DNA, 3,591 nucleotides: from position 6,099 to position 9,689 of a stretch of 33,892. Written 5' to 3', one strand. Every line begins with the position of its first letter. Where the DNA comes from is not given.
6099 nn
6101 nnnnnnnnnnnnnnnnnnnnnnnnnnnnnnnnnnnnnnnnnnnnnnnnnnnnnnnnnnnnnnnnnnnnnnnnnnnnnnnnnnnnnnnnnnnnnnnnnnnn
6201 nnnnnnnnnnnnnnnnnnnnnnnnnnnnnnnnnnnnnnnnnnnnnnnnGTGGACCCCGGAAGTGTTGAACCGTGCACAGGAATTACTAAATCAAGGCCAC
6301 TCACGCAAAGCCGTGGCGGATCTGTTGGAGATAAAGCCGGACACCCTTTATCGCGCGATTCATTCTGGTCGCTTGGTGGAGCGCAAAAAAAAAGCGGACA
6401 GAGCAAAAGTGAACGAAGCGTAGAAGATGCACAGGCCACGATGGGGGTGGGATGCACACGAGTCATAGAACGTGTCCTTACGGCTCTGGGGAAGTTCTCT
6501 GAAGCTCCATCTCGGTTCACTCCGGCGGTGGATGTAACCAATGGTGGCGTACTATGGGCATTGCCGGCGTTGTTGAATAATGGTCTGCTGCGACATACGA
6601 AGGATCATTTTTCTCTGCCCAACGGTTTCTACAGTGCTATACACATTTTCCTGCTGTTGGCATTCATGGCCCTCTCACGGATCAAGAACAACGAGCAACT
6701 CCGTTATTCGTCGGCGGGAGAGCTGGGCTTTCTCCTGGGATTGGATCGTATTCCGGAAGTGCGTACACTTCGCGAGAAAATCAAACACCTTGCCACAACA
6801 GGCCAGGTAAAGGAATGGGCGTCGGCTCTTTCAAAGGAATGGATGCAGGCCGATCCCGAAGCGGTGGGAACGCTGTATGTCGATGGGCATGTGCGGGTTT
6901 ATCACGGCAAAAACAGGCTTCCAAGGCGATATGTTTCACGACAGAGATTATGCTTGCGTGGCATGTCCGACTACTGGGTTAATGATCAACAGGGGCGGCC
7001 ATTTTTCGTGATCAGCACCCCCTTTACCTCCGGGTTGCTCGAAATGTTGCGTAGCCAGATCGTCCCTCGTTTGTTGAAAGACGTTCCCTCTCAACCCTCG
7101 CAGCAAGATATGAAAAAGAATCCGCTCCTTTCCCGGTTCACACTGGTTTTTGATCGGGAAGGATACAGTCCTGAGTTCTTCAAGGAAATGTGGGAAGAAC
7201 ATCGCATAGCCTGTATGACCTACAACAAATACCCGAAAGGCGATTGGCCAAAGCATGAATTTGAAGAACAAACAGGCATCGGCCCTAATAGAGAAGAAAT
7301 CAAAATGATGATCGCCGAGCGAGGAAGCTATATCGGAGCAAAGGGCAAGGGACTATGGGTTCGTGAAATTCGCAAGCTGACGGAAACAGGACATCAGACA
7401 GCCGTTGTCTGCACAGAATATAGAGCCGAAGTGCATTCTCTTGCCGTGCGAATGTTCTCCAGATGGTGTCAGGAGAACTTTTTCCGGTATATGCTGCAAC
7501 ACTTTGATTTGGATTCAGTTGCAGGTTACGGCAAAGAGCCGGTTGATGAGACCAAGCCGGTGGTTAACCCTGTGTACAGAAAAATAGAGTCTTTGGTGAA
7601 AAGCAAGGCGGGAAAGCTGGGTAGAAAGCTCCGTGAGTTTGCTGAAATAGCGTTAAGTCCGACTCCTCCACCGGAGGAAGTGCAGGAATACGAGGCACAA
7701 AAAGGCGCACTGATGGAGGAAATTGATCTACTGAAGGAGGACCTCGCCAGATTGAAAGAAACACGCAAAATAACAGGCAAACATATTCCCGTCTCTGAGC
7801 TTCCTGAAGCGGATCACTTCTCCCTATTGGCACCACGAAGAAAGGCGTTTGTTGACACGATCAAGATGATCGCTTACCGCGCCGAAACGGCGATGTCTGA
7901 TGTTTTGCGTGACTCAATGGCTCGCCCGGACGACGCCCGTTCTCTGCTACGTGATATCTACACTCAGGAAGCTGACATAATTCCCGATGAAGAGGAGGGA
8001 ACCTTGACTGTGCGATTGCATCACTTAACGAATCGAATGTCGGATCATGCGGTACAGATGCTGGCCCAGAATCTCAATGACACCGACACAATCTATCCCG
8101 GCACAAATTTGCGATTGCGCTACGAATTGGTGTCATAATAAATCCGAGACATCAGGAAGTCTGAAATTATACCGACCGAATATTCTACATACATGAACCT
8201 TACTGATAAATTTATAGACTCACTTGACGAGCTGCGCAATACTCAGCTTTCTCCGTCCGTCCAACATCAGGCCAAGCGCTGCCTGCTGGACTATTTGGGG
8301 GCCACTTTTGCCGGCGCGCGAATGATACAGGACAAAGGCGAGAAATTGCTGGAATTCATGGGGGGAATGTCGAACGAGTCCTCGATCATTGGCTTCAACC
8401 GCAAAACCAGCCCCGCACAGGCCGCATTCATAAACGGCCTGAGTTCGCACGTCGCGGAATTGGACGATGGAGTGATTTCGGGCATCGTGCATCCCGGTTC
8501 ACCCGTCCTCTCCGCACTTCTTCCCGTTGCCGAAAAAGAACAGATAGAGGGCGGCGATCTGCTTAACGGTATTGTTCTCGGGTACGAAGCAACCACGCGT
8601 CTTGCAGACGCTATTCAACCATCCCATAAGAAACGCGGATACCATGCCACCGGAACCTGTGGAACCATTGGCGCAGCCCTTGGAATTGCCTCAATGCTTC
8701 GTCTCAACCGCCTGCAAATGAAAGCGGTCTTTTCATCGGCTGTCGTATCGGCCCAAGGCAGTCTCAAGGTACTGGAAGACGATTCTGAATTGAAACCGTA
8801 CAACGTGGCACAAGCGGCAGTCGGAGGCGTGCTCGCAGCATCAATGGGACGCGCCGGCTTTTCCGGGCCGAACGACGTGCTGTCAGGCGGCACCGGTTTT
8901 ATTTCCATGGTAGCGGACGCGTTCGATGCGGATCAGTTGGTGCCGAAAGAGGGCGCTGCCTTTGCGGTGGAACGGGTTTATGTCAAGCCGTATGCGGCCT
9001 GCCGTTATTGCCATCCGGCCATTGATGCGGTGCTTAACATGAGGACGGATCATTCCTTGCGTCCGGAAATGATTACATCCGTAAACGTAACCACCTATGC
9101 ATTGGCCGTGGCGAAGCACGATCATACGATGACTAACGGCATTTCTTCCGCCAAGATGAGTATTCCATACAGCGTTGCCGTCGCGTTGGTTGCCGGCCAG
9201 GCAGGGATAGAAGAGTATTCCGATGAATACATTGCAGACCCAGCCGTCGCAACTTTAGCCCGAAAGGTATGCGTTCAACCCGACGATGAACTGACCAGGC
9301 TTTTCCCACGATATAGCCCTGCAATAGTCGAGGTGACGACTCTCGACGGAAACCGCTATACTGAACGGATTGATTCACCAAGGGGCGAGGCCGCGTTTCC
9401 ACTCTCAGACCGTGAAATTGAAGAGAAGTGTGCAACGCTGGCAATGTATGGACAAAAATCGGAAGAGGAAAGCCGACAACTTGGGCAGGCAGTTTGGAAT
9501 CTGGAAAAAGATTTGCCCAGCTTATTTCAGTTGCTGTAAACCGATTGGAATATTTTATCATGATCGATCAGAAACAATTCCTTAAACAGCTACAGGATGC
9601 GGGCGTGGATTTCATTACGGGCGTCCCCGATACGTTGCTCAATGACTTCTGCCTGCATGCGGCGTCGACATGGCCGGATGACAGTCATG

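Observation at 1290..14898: Orphan small-acid / 2-oxoacid tailoring cassette inside a glycan locus (CitE-like lyase, PrpD-like dehydratase, split TtdAB-type hydro-lyase, Ppd-like decarboxylase, AKR, FkbM methyltransferase, ATP-grasp ligase)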

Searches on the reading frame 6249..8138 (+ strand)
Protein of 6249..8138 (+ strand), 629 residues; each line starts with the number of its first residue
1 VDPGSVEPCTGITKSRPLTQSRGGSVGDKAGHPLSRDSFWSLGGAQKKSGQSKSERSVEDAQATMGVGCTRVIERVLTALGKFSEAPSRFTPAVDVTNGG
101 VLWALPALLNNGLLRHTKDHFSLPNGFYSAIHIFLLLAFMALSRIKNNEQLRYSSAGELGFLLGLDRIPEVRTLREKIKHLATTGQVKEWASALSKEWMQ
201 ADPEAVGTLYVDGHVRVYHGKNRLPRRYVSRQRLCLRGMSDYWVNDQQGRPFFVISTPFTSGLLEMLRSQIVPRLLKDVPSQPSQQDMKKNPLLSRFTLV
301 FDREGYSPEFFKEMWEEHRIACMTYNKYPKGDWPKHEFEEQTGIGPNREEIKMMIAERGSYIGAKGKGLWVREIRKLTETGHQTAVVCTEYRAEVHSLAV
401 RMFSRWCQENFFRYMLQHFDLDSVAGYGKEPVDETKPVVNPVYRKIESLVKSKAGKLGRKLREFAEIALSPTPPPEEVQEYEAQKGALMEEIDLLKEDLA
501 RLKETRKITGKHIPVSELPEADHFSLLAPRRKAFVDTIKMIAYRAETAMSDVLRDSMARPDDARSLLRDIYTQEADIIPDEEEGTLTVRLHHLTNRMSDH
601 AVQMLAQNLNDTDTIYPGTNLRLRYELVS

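Call 4: search_protein_families(library=pfam, proteins=[window:6249-8138:+], max_evalue=0.01)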
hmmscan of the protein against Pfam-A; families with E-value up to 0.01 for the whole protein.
window:6249-8138:+ (629 aa): 1 family
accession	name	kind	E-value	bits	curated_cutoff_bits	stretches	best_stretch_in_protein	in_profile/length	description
PF21804.3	Transposase_29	-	2.9e-196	653.5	27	1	66-629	1-562/562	Transposase protein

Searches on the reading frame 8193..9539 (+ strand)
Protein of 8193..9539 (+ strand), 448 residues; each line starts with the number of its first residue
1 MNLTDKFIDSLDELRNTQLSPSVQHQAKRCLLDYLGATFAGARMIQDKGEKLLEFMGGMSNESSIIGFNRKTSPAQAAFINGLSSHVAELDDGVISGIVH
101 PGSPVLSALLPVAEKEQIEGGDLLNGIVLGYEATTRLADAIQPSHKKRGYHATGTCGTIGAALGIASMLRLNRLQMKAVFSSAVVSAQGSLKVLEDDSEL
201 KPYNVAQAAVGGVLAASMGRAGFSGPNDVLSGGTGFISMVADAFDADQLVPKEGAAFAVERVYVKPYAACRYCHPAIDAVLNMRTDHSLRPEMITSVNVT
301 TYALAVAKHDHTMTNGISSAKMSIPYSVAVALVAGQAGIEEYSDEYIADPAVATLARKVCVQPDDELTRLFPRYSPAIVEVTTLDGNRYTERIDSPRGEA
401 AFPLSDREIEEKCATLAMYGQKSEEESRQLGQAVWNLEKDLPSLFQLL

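Call 4: search_protein_families(library=pfam, proteins=[window:8193-9539:+], max_evalue=0.01)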
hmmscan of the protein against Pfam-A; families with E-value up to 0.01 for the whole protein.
window:8193-9539:+ (448 aa): 2 families
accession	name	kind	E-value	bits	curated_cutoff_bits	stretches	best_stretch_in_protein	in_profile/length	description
PF03972.19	MmgE_PrpD_N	-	3.3e-54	184.1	32.1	1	11-246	7-241/244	MmgE/PrpD N-terminal domain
PF19305.4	MmgE_PrpD_C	-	6.1e-39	134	32.1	1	267-436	1-172/173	MmgE/PrpD C-terminal domain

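Call 7: search_protein_families(library=ncbifam, proteins=[window:8193-9539:+], max_evalue=0.01)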
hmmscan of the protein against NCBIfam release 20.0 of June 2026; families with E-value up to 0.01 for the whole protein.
window:8193-9539:+ (448 aa): 3 families
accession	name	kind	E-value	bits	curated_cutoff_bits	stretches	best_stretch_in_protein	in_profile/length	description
NF042438.1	PrpD_hiGCgrampos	equivalog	2.8e-13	49.3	950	1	62-434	79-467/499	2-methylcitrate dehydratase PrpD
NF006943.0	PRK09425.1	equivalog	2.7e-10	39.6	575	1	20-369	30-390/480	bifunctional 2-methylcitrate dehydratase/aconitate hydratase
TIGR02330.1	prpD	equivalog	5.2e-07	28.8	458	1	162-370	168-379/468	2-methylcitrate dehydratase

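Call 22: search_solved_structures(query=window:8193-9539:+, max_evalue=0.001)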
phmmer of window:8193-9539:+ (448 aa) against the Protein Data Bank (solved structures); distinct sequences matched with E-value up to 0.001: 10.
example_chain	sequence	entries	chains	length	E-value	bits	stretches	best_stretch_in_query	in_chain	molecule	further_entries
7bra_A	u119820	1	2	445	2.5e-36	128.7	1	23-418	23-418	Bacillus subtilis IRG1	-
7e9d_A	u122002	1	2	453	4.1e-35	124.8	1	23-418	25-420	IRG1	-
2hp3_A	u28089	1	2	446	7.9e-30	107.4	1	26-414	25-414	IDS-epimerase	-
2hp0_A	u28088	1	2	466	8.9e-30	107.2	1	26-414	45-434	IDS-epimerase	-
7br9_A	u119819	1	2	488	2.8e-22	82.5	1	3-413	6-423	Cis-aconitate decarboxylase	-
6r6t_A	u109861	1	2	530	3.7e-22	82.1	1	3-413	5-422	Cis-aconitate decarboxylase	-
12vw_A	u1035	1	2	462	8.5e-22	80.9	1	2-417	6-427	Cis-aconitate decarboxylase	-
12ux_A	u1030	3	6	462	1.2e-21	80.5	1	2-417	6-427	Cis-aconitate decarboxylase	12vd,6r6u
12vt_A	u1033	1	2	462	1.6e-21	80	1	2-417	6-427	Cis-aconitate decarboxylase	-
12vq_A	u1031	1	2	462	5.3e-21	78.3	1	2-417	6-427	Cis-aconitate decarboxylase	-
